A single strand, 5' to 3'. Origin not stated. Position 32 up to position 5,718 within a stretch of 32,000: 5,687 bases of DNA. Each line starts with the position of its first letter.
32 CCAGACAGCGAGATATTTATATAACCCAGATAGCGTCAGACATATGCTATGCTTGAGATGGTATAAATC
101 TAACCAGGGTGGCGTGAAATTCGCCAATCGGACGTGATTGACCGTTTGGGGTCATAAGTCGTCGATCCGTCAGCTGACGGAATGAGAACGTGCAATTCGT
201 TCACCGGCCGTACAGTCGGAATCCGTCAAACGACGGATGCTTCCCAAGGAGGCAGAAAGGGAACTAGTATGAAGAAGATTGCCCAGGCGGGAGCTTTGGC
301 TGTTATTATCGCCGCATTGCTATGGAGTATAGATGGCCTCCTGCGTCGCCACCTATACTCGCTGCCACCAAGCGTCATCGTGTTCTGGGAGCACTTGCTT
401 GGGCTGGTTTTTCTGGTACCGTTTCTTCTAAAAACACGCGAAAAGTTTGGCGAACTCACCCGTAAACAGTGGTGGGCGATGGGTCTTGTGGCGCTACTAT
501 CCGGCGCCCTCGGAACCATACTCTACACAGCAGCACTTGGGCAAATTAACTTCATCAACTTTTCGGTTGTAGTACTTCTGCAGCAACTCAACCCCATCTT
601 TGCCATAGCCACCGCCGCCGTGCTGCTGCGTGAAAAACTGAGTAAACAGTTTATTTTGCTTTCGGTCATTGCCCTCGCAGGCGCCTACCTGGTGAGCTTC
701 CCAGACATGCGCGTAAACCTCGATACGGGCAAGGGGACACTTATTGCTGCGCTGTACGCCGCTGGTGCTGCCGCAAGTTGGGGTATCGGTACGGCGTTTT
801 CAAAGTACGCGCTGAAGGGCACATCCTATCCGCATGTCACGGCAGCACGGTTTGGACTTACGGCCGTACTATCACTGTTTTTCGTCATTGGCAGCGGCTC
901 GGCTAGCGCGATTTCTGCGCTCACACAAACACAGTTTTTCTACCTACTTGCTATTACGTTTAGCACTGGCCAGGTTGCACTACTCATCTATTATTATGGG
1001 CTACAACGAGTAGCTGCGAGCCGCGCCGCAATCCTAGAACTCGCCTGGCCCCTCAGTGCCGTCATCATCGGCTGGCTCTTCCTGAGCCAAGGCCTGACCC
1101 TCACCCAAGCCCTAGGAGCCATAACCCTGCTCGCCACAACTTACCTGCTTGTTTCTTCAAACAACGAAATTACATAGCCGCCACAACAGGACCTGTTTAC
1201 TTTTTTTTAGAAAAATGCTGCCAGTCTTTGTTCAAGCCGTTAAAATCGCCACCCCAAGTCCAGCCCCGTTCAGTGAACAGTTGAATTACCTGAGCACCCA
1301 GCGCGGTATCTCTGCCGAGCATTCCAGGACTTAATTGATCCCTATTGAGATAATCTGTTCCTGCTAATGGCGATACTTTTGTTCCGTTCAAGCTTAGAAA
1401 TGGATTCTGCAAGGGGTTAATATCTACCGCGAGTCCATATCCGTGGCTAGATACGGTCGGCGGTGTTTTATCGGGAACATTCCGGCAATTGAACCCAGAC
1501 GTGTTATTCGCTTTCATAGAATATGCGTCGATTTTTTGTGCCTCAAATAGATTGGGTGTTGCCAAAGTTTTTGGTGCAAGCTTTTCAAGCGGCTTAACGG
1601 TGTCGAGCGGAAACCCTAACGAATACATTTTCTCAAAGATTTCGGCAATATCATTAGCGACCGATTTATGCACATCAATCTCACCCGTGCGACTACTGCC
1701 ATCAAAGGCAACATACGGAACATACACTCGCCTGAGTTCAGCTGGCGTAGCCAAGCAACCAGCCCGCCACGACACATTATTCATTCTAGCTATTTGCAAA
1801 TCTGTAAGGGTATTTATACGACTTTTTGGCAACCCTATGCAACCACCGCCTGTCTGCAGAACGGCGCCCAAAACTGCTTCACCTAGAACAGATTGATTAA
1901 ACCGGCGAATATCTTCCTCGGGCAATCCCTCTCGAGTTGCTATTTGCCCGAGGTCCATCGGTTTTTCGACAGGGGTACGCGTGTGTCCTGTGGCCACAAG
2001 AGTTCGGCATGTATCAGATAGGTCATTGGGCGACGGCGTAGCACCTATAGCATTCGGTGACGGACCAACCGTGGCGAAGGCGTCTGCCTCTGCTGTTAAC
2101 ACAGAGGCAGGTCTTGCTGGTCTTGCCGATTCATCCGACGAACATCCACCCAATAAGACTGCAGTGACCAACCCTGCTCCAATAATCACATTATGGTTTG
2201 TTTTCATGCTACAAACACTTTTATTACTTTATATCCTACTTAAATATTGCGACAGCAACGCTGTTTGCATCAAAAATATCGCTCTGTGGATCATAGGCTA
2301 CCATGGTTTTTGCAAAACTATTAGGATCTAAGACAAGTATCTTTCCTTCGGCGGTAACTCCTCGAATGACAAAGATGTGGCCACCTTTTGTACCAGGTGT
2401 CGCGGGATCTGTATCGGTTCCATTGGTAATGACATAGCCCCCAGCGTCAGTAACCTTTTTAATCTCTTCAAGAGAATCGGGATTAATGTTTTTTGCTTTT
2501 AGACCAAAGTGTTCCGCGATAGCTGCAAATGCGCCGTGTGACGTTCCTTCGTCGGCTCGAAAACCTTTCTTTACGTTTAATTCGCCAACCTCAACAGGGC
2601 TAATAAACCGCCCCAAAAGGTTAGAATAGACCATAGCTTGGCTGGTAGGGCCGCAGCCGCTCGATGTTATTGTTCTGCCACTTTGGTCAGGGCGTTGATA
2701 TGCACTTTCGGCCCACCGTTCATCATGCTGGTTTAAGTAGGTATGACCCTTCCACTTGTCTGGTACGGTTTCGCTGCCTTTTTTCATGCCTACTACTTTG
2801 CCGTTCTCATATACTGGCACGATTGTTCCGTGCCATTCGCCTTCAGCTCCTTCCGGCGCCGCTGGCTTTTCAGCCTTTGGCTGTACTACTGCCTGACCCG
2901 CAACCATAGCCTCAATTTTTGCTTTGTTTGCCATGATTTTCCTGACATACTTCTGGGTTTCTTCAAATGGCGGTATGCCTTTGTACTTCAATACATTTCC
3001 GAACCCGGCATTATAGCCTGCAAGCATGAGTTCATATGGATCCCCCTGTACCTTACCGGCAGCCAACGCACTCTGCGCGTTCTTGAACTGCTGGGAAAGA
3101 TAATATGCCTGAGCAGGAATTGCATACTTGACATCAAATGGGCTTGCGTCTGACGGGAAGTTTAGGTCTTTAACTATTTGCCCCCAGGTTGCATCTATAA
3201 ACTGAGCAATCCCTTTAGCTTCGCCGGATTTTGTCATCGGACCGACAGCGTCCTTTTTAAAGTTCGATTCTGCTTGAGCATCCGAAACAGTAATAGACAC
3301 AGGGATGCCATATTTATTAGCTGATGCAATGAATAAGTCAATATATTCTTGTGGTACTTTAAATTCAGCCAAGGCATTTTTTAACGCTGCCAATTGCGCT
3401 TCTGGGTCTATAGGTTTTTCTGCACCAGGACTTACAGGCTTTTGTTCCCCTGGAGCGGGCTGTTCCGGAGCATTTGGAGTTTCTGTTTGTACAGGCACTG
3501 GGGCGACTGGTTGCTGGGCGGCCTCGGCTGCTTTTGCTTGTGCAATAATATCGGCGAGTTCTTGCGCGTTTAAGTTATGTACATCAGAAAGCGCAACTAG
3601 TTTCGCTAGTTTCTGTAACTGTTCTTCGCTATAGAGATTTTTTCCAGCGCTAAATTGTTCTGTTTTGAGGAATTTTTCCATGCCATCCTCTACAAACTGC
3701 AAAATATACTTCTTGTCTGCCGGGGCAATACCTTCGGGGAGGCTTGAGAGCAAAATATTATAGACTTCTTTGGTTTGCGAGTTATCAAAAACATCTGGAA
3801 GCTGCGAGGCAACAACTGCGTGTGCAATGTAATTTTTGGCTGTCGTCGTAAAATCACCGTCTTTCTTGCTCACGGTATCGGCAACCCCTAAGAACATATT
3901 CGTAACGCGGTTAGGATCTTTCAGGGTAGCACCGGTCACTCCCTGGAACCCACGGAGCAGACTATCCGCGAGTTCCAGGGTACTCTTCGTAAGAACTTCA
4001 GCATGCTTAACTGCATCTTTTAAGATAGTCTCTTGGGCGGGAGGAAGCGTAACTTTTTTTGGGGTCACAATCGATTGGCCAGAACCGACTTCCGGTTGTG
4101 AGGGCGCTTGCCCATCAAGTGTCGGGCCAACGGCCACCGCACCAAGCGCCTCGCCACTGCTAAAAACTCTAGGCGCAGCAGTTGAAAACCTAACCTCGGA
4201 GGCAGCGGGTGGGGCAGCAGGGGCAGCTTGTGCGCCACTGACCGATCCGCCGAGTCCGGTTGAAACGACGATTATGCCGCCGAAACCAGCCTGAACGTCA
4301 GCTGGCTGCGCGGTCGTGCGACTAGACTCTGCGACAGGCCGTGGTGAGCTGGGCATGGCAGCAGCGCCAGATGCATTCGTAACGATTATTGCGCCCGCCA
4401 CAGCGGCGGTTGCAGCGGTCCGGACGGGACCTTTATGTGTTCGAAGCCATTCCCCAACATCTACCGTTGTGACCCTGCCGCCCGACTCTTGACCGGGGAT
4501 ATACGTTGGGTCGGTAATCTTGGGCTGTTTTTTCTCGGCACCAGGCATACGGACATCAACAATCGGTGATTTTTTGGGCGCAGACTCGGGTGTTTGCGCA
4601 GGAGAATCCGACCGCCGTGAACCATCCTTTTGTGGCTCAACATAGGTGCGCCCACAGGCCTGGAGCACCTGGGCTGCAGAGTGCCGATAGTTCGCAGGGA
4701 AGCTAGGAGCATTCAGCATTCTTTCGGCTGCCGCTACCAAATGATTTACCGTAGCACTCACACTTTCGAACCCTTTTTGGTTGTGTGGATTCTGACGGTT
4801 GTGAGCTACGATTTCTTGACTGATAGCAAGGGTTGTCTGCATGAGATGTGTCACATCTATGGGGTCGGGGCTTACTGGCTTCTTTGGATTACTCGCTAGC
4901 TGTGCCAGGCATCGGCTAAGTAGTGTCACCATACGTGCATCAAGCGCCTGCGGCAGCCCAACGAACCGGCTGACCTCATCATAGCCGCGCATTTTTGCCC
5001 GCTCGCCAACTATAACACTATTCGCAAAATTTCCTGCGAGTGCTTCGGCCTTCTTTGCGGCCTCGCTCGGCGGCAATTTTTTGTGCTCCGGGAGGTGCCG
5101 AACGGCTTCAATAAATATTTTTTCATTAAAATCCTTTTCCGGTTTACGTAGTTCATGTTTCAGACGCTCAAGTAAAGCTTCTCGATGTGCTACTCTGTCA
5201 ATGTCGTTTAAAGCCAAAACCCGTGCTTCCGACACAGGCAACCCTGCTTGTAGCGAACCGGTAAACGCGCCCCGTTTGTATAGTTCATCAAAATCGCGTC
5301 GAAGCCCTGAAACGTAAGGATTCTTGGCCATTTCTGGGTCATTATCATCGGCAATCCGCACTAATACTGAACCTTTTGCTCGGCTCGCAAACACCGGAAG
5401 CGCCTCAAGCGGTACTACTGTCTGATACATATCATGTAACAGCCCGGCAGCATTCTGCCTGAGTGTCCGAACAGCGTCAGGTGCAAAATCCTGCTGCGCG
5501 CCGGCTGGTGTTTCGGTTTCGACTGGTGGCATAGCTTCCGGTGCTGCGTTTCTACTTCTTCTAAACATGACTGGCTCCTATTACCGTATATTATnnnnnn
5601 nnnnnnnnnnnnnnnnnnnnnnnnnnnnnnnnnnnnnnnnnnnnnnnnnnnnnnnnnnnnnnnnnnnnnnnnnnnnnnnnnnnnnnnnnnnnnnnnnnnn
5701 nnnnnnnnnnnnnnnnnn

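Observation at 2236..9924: Translationally coupled envelope operon: four unrecognisable proteins feeding into two cell-wall hydrolases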

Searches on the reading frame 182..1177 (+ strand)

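Call 4: search_protein_families(library=pfam, proteins=[window:182-1177:+], max_evalue=0.1)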
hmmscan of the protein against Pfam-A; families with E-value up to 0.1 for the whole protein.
window:182-1177:+ (331 aa): 1 family
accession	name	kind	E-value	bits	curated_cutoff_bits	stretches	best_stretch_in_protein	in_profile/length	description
PF00892.27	EamA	-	4.3e-36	124.6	28.2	2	36-172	2-134/135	EamA-like transporter family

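Call 5: search_protein_families(library=ncbifam, proteins=[window:182-1177:+], max_evalue=0.1)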
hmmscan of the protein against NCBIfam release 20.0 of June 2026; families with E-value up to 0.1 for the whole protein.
window:182-1177:+ (331 aa): 3 families
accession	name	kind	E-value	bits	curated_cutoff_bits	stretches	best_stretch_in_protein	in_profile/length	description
TIGR00950.1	2A78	equivalog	5.3e-20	71.9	230.2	2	64-318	19-261/264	carboxylate/amino acid/amine transporter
NF050091.1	ArAmAcExpYddG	equivalog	1.3e-07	31.5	300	2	41-231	10-192/285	aromatic amino acid exporter YddG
NF008523.0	PRK11453.1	equivalog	0.0027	17.4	472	0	187-324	142-286/299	O-acetylserine/cysteine exporter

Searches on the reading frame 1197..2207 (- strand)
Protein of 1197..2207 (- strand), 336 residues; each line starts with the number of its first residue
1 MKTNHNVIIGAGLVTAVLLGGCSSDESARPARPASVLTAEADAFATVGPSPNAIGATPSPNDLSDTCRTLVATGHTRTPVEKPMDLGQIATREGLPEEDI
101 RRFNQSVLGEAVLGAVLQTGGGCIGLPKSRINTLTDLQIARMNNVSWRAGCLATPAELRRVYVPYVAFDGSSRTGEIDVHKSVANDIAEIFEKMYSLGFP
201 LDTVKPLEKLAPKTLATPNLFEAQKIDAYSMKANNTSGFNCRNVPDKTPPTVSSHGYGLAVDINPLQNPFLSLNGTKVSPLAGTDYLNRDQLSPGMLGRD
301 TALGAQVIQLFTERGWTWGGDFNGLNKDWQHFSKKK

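Call 4: search_protein_families(library=pfam, proteins=[window:1197-2207:-], max_evalue=0.1)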
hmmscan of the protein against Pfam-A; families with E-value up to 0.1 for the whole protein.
window:1197-2207:- (336 aa): 2 families
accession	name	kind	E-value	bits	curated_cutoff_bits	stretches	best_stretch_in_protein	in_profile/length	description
PF13539.11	Peptidase_M15_4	-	2.8e-16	60.3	25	1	250-333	4-69/70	D-alanyl-D-alanine carboxypeptidase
PF06904.17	Extensin-like_C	-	0.0086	16.7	25.4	1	232-266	79-113/176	Extensin-like protein C-terminus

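Call 5: search_protein_families(library=ncbifam, proteins=[window:1197-2207:-], max_evalue=0.1)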
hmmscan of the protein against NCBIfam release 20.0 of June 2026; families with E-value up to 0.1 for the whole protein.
window:1197-2207:- (336 aa): 1 family
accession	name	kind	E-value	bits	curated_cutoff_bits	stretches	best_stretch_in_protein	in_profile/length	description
NF011925.1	PRK15396.1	subfamily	0.031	14.5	108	0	5-25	4-24/78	major outer membrane lipoprotein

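Call 11: search_protein_families(library=phrogs, proteins=[window:1197-2207:-], max_evalue=0.1)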
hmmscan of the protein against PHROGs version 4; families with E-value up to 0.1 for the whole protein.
window:1197-2207:- (336 aa): 1 family
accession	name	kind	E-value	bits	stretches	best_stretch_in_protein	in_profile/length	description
phrog_2649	-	lysis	0.012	16.5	1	252-333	77-126/261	endolysin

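Call 103: search_protein_families(library=padloc, proteins=[window:1197-2207:-], max_evalue=0.01)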
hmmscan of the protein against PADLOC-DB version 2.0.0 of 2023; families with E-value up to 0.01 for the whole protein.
window:1197-2207:- (336 aa): 0 families

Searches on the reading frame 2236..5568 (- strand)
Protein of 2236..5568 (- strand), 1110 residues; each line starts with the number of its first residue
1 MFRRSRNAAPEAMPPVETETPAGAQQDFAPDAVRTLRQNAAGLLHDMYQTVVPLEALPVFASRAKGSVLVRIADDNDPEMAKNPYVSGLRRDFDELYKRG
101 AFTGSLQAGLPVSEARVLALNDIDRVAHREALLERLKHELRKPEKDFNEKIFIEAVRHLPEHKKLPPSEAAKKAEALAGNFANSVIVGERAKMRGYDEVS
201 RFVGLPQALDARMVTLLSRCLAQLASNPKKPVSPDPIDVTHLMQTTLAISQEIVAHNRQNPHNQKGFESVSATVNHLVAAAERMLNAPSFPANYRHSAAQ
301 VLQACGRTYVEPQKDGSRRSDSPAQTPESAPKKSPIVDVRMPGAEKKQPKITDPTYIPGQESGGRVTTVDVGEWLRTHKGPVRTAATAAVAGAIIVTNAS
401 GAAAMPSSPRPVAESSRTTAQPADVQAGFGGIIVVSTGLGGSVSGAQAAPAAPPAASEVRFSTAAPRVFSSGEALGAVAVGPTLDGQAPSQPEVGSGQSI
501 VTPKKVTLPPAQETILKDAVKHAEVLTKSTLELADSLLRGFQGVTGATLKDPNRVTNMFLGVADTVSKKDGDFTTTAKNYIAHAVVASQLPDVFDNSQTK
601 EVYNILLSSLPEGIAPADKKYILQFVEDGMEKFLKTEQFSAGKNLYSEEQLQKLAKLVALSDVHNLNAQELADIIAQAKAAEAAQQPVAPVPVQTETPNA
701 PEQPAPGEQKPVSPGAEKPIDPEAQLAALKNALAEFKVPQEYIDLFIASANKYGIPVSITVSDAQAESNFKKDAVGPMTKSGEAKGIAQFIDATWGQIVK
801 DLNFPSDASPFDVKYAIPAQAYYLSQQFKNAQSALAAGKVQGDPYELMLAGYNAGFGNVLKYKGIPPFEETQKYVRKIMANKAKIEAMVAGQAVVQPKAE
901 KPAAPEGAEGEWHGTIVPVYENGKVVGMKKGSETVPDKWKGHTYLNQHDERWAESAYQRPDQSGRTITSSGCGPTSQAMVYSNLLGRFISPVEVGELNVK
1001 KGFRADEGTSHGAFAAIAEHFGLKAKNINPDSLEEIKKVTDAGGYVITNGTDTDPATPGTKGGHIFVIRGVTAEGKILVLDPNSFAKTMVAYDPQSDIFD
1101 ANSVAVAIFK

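Call 4: search_protein_families(library=pfam, proteins=[window:2236-5568:-], max_evalue=0.1)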
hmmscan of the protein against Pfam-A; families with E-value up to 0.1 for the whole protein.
window:2236-5568:- (1110 aa): 4 families
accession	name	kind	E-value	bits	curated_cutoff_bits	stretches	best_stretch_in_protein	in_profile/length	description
PF01464.25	SLT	-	1.5e-13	50.7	21.3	1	745-874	2-116/117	Transglycosylase SLT domain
PF13529.12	Peptidase_C39_2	-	1.9e-12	48.4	24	1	944-1083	5-143/143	Peptidase_C39 like family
PF12385.14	Peptidase_C70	-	0.0023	18.3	19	1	968-1087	16-128/141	Papain-like cysteine protease AvrRpt2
PF19489.4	SLT_4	-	0.003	17.6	27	1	734-800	26-101/184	Transglycosylase SLT domain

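Call 5: search_protein_families(library=ncbifam, proteins=[window:2236-5568:-], max_evalue=0.1)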
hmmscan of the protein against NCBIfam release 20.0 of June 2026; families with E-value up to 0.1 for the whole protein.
window:2236-5568:- (1110 aa): 3 families
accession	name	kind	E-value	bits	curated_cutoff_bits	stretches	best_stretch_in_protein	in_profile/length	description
NF047373.1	BB0259_flg_lyt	exception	4.2e-06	25.8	234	1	729-880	535-683/705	flagellar assembly lytic transglycosylase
NF002625.0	PRK02290.1-3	subfamily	0.0075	15.4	375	0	32-80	105-153/369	3-dehydroquinate synthase II family protein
NF008670.0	PRK11671.1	equivalog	0.013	14.7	375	1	740-861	190-308/359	membrane-bound lytic murein transglycosylase MltC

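Call 11: search_protein_families(library=phrogs, proteins=[window:2236-5568:-], max_evalue=0.1)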
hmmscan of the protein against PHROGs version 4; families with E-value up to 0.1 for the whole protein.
window:2236-5568:- (1110 aa): 8 families
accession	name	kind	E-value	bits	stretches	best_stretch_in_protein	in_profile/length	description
phrog_669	-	lysis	3.4e-24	85.3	1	659-887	842-1058/1946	endolysin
phrog_342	-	head and packaging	5.3e-13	48.9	1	737-1008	10-262/1235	internal virion protein with endolysin domain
phrog_2013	-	tail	7.2e-07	29.3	1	720-890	458-599/657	lytic tail protein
phrog_3201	-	tail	1.5e-05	23.8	1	741-803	2020-2080/2408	tail fiber protein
phrog_10051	-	lysis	0.00062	20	1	964-1084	296-411/455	endolysin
phrog_10089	-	moron, auxiliary metabolic gene and host takeover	0.00069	17.3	1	680-798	19-123/4647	DarB-like antirestriction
phrog_28014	-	unknown function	0.018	15.7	1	765-880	57-153/224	-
phrog_14342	-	tail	0.026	15.2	1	744-861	143-239/272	lytic tail fiber protein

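Call 60: search_solved_structures(query=window:2236-5568:-, max_evalue=1)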
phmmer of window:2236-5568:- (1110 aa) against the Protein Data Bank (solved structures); distinct sequences matched with E-value up to 1: 2.
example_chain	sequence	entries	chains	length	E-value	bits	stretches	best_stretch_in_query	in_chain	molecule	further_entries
1qsa_A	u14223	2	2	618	0.07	14.6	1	735-884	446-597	PROTEIN (SOLUBLE LYTIC TRANSGLYCOSYLASE SLT70) | SOLUBLE LYTIC TRANSGLYCOSYLASE SLT70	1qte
1sly_A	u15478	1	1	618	0.22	12.9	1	735-884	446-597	70-KDA SOLUBLE LYTIC TRANSGLYCOSYLASE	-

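Call 103: search_protein_families(library=padloc, proteins=[window:2236-5568:-], max_evalue=0.01)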
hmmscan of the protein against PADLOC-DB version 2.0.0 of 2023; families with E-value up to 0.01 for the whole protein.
window:2236-5568:- (1110 aa): 0 families
